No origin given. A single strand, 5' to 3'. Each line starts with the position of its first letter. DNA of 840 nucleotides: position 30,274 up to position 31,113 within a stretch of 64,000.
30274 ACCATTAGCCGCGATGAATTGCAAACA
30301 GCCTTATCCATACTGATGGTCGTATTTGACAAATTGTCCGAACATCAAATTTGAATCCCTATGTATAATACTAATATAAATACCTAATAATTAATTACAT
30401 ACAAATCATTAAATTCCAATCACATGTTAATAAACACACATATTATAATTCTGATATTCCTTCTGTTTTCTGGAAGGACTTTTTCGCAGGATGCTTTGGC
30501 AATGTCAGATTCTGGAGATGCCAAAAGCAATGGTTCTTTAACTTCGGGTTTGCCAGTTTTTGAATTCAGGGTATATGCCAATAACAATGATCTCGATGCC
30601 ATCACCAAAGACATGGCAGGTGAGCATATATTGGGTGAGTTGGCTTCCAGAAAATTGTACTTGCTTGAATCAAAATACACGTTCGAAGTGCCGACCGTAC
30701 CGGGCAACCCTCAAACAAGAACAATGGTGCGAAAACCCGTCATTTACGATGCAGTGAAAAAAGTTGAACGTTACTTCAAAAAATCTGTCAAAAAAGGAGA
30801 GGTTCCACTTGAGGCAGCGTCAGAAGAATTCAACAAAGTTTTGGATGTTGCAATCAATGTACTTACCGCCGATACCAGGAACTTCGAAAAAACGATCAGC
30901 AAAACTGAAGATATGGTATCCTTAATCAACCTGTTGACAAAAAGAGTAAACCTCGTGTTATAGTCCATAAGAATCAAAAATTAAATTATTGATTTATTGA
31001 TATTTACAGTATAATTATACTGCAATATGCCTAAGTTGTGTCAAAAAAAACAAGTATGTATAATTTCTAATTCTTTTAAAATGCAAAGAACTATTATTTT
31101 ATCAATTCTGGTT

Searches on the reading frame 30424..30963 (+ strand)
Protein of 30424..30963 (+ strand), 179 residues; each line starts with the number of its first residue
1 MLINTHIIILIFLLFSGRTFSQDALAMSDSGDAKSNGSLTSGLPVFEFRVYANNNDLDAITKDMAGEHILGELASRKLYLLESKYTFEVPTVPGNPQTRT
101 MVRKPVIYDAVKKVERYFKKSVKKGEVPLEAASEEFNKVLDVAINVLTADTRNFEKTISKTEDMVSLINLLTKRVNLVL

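Call 3: search_protein_families(library=pfam, proteins=[window:30424-30963:+], max_evalue=0.01)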
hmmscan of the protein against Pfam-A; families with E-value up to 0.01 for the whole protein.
window:30424-30963:+ (179 aa): 0 families

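Call 4: search_protein_families(library=ncbifam, proteins=[window:30424-30963:+], max_evalue=0.01)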
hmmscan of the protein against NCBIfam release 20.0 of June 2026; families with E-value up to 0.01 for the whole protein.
window:30424-30963:+ (179 aa): 0 families
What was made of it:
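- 30424..30963 (+): hyp179, a 179-aa protein with an N-terminal signal-like segment and unknown fold. It is a conserved partner placed in front of SusC in phn loci. No Pfam or NCBIfam hit (calls 3, 4).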

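Call 35: search_protein_families(library=ncbifam, proteins=[window:30424-30963:+], max_evalue=0.001)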
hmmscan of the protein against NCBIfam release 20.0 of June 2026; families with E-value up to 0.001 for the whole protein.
window:30424-30963:+ (179 aa): 0 families

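Call 38: search_protein_families(library=pfam, proteins=[window:30424-30963:+], max_evalue=0.001)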
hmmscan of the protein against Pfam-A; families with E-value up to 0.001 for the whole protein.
window:30424-30963:+ (179 aa): 0 families

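Call 66: find_homologous_proteins(query=window:30424-30963:+, max_evalue=0.001)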
Query window:30424-30963:+ (179 aa): 119 proteins with E <= 0.001 among 222 candidates.
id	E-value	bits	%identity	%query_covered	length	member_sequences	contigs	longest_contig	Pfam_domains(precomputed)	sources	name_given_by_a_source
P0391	2.3e-102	357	94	100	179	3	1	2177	-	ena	-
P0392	1.8e-90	319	83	100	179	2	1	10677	-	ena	-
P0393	1.3e-87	309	82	100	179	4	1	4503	-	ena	-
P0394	4.1e-82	292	77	100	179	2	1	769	-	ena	-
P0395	4.3e-81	288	77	92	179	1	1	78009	-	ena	-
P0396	2.9e-71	256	69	100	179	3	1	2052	-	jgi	jgi:hypothetical protein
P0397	1.1e-70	254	72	92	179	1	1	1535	-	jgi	jgi:hypothetical protein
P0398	6.8e-68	245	67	96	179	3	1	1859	-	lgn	-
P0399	3.2e-67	243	63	99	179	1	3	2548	-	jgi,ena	-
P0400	7.7e-67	242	67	97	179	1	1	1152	-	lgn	-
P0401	1.2e-66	241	65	97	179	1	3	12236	-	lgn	-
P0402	3.7e-66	240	66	97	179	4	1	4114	-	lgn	-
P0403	4.9e-66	239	62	100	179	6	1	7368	-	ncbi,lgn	-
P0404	5.5e-66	239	63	99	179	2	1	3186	-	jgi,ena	-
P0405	9.2e-66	238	65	98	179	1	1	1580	-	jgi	-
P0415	5.4e-64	233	65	96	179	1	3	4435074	-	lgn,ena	-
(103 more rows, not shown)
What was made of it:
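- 30424..30963 (+): 119 homologues, those with a taxon name all Bacteroidota (call 66).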

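Call 69: find_encoding_contigs(protein=P0415, flank=10000, max_places=1)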
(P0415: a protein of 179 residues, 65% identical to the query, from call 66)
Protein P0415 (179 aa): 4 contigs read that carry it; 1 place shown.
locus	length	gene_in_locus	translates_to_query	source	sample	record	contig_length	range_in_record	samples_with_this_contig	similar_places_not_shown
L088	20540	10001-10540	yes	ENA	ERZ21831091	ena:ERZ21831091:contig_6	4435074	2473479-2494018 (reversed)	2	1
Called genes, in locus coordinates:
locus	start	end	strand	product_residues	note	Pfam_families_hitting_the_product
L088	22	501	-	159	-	-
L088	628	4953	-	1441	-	PF28492:Beta_helix_4, PF13860:FlgD_ig (faint), PF18962:Por_Secre_tail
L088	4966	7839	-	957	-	PF13620:CarboxypepD_reg, PF13715:CarbopepD_reg_2, PF07715:Plug, PF00593:TonB_dep_Rec_b-barrel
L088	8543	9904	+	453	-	PF00202:Aminotran_3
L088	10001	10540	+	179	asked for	-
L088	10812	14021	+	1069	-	PF13620:CarboxypepD_reg, PF13715:CarbopepD_reg_2, PF07715:Plug, PF00593:TonB_dep_Rec_b-barrel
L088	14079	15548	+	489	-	PF12741:SusD-like, PF12771:SusD-like_2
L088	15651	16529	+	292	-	PF00702:Hydrolase, PF13419:HAD_2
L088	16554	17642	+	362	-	PF01663:Phosphodiest (faint)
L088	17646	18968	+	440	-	PF07690:MFS_1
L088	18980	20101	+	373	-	PF00266:Aminotran_5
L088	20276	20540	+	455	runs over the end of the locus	-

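Call 77: predict_structure(alignment_id=A2)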
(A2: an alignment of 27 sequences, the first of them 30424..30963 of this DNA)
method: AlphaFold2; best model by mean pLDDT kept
length: 179 residues; sequences in the alignment: 27
mean_pLDDT: 79.4   pTM: 0.65
mean pLDDT of the five models: 79.4, 78.7, 76.2, 69.3, 67.1
residues with pLDDT >= 90: 64; 70-90: 72; 50-70: 23; < 50: 20
segments of 3 or more residues with pLDDT < 50: 25-41
pLDDT, mean of each block of 10 residues (from residue 1): 61 58 45 34 76 83 86 91 89 83 92 94 91 93 89 90 90 86
secondary structure, 60 per line:
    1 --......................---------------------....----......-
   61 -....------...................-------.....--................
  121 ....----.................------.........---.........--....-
elements in order: H3-24 E46-49 H54-59 H62-65 H72-85 E86-90 E98-102 H105-124 H129-145 H152-160 H164-172 E175-178
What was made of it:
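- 30424..30963 (+): AF2 pLDDT 79 (call 77).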

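Call 80: fold_search(model_id=the predicted structure, library=pdb)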
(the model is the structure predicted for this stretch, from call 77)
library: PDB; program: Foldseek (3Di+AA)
matches with E <= 10: 106; with E <= 0.001: 0
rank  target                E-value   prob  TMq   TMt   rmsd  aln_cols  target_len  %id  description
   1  3a14_B                7.9e-01  0.21  0.25  0.14  15.0       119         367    9  Crystal structure of DXR from Thermotoga maritima, in complex with NADPH (released 2010-04-07)
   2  1ku9_A                1.2e+00  0.07  0.16  0.18  20.1       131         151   10  X-ray Structure of a Methanococcus jannaschii DNA-Binding Protein: Implications for Antibiotic Resistance in Staphyloc (released 2002-12-25)
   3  3a06_B                1.4e+00  0.15  0.25  0.14  15.0       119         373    9  Crystal structure of DXR from Thermooga maritia, in complex with fosmidomycin and NADPH (released 2010-03-16)
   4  2yn7_A                1.5e+00  0.21  0.22  0.19  14.8        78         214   14  Crystal structure of an outer surface protein BBA66 from Borrelia burgdorferi (released 2013-10-23)
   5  3a06_A                1.6e+00  0.10  0.22  0.13  15.1       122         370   10  Crystal structure of DXR from Thermooga maritia, in complex with fosmidomycin and NADPH (released 2010-03-16)
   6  3a14_A                1.9e+00  0.08  0.21  0.12  14.9       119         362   10  Crystal structure of DXR from Thermotoga maritima, in complex with NADPH (released 2010-04-07)
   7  6zhi_C                2.5e+00  0.18  0.26  0.22   4.8        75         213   19  Structure of the Plasmodium falciparum Hsp70-x substrate binding domain in complex with hydrophobic peptide (released 2020-09-09)
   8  2dk5_MODEL_1_A        3.1e+00  0.07  0.12  0.21  13.7        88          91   16  Solution structure of Winged-Helix domain in RNA polymerase III 39KDa polypeptide (released 2006-10-06)
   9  6fk3_A                3.7e+00  0.10  0.18  0.07   6.4        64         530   17  Structure and function of aldehyde dehydrogenase from Thermus thermophilus: An enzyme with an evolutionarily-distinct  (released 2018-09-26)
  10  2vm6_A                4.0e+00  0.06  0.17  0.20   9.6        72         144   10  Human Bcl2-A1 in complex with Bim-BH3 peptide (released 2008-02-05)
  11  3ts9                  4.0e+00  0.06  0.19  0.25  13.8       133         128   13  Crystal Structure of the MDA5 Helicase Insert Domain (released 2012-02-22)
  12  5dbo_C                4.0e+00  0.03  0.16  0.10  15.5       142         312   20  Crystal structure of the tetrameric eIF2B-beta2-delta2 complex from C. thermophilum (released 2015-10-07)
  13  2qwq_A                4.2e+00  0.02  0.14  0.09  15.5       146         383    9  Crystal structure of disulfide-bond-crosslinked complex of bovine hsc70 (1-394aa)R171C and bovine Auxilin (810-910aa)D (released 2007-12-18)
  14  3iuc_C                4.2e+00  0.02  0.14  0.09  15.9       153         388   10  Crystal structure of the human 70kDa heat shock protein 5 (BiP/GRP78) ATPase domain in complex with ADP (released 2009-09-22)
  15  9dvy_C                4.2e+00  0.01  0.11  0.07  18.4       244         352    8  Human mitochondrial ClpX with endogenous substrate (released 2025-10-15)
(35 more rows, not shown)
